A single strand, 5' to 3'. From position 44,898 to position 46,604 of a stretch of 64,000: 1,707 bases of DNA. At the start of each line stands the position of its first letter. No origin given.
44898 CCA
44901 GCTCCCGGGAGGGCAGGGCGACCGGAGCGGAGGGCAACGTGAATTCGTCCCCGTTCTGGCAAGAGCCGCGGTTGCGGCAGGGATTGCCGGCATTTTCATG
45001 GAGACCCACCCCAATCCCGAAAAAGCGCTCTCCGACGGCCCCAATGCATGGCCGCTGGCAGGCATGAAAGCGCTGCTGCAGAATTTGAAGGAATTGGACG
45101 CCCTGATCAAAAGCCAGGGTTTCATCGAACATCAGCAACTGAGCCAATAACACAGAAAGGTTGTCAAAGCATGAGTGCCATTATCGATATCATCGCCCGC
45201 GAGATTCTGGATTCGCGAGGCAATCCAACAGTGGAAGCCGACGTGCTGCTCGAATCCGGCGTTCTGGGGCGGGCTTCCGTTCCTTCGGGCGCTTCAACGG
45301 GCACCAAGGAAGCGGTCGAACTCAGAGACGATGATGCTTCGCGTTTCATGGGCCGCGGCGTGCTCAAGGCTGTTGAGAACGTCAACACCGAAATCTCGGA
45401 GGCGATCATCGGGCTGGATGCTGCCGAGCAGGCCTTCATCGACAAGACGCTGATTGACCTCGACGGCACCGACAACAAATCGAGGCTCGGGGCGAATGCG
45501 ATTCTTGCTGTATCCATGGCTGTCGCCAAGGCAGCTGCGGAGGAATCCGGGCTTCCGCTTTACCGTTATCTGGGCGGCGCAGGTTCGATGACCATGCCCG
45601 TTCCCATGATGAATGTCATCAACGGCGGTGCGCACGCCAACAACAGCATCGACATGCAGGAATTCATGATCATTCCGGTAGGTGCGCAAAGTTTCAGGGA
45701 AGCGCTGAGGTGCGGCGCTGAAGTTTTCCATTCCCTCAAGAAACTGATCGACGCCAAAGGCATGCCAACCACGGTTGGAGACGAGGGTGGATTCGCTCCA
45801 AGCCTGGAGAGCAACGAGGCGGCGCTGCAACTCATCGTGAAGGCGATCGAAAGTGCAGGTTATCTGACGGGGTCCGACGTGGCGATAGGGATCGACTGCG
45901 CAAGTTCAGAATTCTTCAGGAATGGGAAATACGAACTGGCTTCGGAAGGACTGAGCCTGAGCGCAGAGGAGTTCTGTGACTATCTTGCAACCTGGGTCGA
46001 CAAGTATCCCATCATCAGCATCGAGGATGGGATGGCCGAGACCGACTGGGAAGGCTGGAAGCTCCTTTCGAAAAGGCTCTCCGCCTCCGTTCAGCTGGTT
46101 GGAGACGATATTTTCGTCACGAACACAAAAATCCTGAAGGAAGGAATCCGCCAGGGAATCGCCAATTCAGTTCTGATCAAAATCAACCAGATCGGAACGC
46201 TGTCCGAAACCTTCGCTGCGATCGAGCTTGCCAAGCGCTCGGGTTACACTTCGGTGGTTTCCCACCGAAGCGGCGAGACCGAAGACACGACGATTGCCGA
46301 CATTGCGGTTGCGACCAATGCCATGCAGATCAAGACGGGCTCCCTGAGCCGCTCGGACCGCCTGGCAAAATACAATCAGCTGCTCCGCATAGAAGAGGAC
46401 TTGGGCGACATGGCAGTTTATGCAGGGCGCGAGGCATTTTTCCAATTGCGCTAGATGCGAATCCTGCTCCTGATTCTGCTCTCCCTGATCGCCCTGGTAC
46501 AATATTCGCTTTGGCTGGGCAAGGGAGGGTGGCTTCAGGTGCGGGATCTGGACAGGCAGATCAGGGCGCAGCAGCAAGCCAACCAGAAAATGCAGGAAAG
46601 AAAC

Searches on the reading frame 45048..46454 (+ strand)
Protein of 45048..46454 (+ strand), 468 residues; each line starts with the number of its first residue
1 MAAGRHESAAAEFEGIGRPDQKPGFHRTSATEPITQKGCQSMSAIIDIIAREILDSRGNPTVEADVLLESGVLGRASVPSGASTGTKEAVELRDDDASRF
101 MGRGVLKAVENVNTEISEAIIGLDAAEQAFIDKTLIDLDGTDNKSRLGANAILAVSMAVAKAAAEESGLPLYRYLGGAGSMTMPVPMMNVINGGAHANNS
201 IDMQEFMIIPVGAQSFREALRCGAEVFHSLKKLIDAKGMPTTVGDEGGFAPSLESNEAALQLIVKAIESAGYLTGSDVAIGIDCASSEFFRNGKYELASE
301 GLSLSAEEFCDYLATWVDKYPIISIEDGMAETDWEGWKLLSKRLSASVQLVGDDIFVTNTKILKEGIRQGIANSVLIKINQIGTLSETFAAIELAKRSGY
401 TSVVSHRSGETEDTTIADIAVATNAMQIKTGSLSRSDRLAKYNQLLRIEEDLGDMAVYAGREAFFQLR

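Call 47: search_protein_families(library=pfam, proteins=[window:45048-46454:+], max_evalue=0.00001)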
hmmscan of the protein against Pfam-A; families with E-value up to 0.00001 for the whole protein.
window:45048-46454:+ (468 aa): 2 families
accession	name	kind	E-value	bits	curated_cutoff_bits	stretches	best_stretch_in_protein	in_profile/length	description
PF00113.28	Enolase_C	-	3.1e-129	430.9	21.5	1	181-464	2-293/296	Enolase, C-terminal TIM barrel domain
PF03952.21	Enolase_N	-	1.5e-60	203.6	35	1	45-175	1-131/131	Enolase, N-terminal domain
